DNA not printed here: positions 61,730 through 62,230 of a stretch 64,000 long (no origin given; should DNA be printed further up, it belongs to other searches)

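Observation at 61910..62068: Dockerin-like duplicated EF-hand module on a periplasmic-binding-protein fold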

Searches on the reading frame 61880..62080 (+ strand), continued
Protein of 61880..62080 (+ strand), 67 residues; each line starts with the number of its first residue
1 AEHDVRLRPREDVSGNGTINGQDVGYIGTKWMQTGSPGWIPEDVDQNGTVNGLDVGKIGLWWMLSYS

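Call 73: find_encoding_contigs(protein=P0288, flank=10000, max_places=4)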
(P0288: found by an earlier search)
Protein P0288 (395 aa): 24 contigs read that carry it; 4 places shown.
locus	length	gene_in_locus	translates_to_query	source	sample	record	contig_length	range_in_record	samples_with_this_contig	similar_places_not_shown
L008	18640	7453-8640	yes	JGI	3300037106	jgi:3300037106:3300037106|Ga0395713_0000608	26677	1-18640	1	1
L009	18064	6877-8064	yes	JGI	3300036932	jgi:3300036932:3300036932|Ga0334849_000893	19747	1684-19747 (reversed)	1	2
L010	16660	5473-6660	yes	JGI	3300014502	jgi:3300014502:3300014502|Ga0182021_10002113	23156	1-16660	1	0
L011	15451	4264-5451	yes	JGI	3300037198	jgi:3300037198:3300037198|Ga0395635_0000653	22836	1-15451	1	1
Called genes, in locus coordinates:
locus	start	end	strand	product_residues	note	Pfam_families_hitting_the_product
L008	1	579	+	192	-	PF00528:BPD_transp_1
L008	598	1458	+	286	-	PF02463:SMC_N (weak), PF00005:ABC_tran, PF13304:AAA_21 (faint)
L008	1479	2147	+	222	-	PF01895:PhoU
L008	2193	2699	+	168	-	PF00258:Flavodoxin_1 (weak), PF12724:Flavodoxin_5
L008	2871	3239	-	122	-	-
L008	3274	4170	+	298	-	PF01547:SBP_bac_1, PF12849:PBP_like_2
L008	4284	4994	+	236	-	PF00072:Response_reg, PF00486:Trans_reg_C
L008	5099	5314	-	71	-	-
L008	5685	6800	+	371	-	PF12849:PBP_like_2, PF01547:SBP_bac_1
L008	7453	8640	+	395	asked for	PF12849:PBP_like_2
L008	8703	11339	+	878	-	PF01833:TIG, PF00963:Cohesin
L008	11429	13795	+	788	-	PF20144:TIG_SUH (faint)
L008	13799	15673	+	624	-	PF00963:Cohesin (weak)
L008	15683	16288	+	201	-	PF00963:Cohesin (weak)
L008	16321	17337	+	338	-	PF12849:PBP_like_2 (weak), PF13531:SBP_bac_11 (faint)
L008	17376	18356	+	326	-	PF00528:BPD_transp_1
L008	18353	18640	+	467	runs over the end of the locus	PF00528:BPD_transp_1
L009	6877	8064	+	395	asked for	PF12849:PBP_like_2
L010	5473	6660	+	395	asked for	PF12849:PBP_like_2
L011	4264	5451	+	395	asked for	PF12849:PBP_like_2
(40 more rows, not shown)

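Call 77: search_protein_families(library=pfam, proteins=[L008:8703-11336:+, L008:11429-13792:+, L008:13799-15670:+, L008:15683-16285:+, L008:16321-17334:+, L008:5685-6797:+], max_evalue=0.01)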
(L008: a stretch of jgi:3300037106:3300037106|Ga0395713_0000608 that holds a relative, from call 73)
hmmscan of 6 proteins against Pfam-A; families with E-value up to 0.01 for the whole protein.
L008:8703-11336:+ (878 aa): 2 families
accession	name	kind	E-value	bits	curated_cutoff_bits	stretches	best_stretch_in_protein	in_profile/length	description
PF01833.30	TIG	-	1.2e-19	70.5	20.9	4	308-383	6-82/84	IPT/TIG domain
PF00963.24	Cohesin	-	1.8e-10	41.6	24.1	1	562-721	2-138/139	Cohesin domain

L008:11429-13792:+ (788 aa): 3 families
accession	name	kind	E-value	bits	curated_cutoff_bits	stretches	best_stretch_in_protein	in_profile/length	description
PF20144.5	TIG_SUH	-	1.3e-07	32.1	24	0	369-420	2-52/94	TIG domain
PF06280.18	fn3_5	-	0.005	18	27.6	1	103-142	56-96/112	Fn3-like domain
PF10633.15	NPCBM_assoc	-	0.0097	16.5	24.4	1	112-137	45-70/78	NPCBM-associated, NEW3 domain of alpha-galactosidase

L008:13799-15670:+ (624 aa): 1 family
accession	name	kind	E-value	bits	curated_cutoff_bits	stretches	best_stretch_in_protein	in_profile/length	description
PF00963.24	Cohesin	-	7.3e-06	26.7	24.1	1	62-184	14-134/139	Cohesin domain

L008:15683-16285:+ (201 aa): 1 family
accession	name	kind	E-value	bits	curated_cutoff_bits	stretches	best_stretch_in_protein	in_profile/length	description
PF00963.24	Cohesin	-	8.6e-07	29.7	24.1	1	53-198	3-139/139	Cohesin domain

L008:16321-17334:+ (338 aa): 3 families
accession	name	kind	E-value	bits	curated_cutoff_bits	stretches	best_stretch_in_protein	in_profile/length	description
PF12849.12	PBP_like_2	-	6.3e-12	46.3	27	2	32-149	10-120/267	PBP superfamily domain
PF13531.11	SBP_bac_11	-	2.4e-05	24.7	25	0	294-334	184-226/227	Bacterial extracellular solute-binding protein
PF03466.25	LysR_substrate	-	0.0099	15.7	28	0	57-94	34-71/209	LysR substrate binding domain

L008:5685-6797:+ (371 aa): 2 families
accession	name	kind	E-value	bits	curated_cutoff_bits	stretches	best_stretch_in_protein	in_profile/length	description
PF12849.12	PBP_like_2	-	7e-34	118.2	27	1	49-315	12-253/267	PBP superfamily domain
PF01547.30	SBP_bac_1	-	9.9e-20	72.2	26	1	61-325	10-298/307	Bacterial extracellular solute-binding protein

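Call 91: search_protein_families(library=ncbifam, proteins=[L008:16321-17334:+, L008:17376-18353:+, L008:5685-6797:+, L008:7453-8637:+], max_evalue=0.00001)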
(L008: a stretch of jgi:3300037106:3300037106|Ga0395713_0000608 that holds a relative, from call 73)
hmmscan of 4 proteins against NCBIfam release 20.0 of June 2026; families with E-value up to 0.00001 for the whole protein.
L008:16321-17334:+ (338 aa): 1 family
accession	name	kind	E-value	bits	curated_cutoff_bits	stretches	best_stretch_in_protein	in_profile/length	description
TIGR02136.1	ptsS_2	subfamily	8.4e-15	54.7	206.6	2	4-113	2-130/295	phosphate ABC transporter substrate-binding protein PstS family protein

L008:17376-18353:+ (326 aa): 17 families
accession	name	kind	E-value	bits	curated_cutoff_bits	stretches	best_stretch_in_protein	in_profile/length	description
TIGR02138.1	phosphate_pstC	equivalog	2.9e-45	154.5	196.45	1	13-319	4-294/296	phosphate ABC transporter permease subunit PstC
TIGR00974.1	3a0107s02c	equivalog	6.5e-30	104.2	193.45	1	15-312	6-262/272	phosphate ABC transporter permease PstA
NF008435.0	PRK11275.1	equivalog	1.9e-25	89.6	502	1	18-322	24-314/319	phosphate ABC transporter permease PstC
TIGR02139.1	permease_CysT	equivalog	7.5e-09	35.6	246.1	1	178-244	138-204/265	sulfate ABC transporter permease subunit CysT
TIGR02141.1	modB_ABC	equivalog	7.8e-09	35.5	182.6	1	180-252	86-160/208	molybdate ABC transporter permease subunit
NF011624.0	PRK15050.1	equivalog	2.4e-08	33.4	247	1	185-258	174-246/297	2-aminoethylphosphonate ABC transporter permease subunit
TIGR03226.1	PhnU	equivalog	5e-08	32.8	283.45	1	184-260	191-266/311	2-aminoethylphosphonate ABC transporter permease subunit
NF008430.0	PRK11268.1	equivalog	1.3e-07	30.9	439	1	171-243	152-224/295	phosphate ABC transporter permease PstA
NF007044.0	PRK09497.1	equivalog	1.4e-07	31.3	348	1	179-257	157-235/285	spermidine/putrescine ABC transporter permease PotB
TIGR01097.1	PhnE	equivalog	2.7e-07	30.3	216.7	0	16-136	8-123/252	phosphonate ABC transporter, permease protein PhnE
NF008049.0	PRK10782.1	subfamily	5e-07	29.6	212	1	179-247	96-164/217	methionine ABC transporter permease MetI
TIGR01581.1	Mo_ABC_porter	hypoth_equivalog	1.3e-06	28.1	210.3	1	182-244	113-175/225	ABC transporter permease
TIGR00969.1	3a0106s02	subfamily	1.4e-06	28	240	1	176-253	145-227/272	sulfate ABC transporter permease subunit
NF007047.0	PRK09500.1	equivalog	2.1e-06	27.5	326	1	183-253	139-209/257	spermidine/putrescine ABC transporter permease PotC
NF006939.0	PRK09421.1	equivalog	4.9e-06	26.1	262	1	181-258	102-176/230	molybdate ABC transporter permease subunit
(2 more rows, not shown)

L008:5685-6797:+ (371 aa): 3 families
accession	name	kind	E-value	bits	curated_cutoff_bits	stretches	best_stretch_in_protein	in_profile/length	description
TIGR00975.1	3a0107s03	equivalog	2e-106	355.7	205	1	49-361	1-314/315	phosphate ABC transporter substrate-binding protein PstS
NF008171.0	PRK10918.1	equivalog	6.8e-84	281.8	339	1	45-353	25-328/346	phosphate ABC transporter substrate-binding protein PstS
TIGR02136.1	ptsS_2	subfamily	1.3e-22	80.4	206.6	1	14-271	8-241/295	phosphate ABC transporter substrate-binding protein PstS family protein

L008:7453-8637:+ (395 aa): 1 family
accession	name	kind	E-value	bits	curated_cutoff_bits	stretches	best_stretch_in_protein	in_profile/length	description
TIGR02136.1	ptsS_2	subfamily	1.1e-25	90.4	206.6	1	14-330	10-294/295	phosphate ABC transporter substrate-binding protein PstS family protein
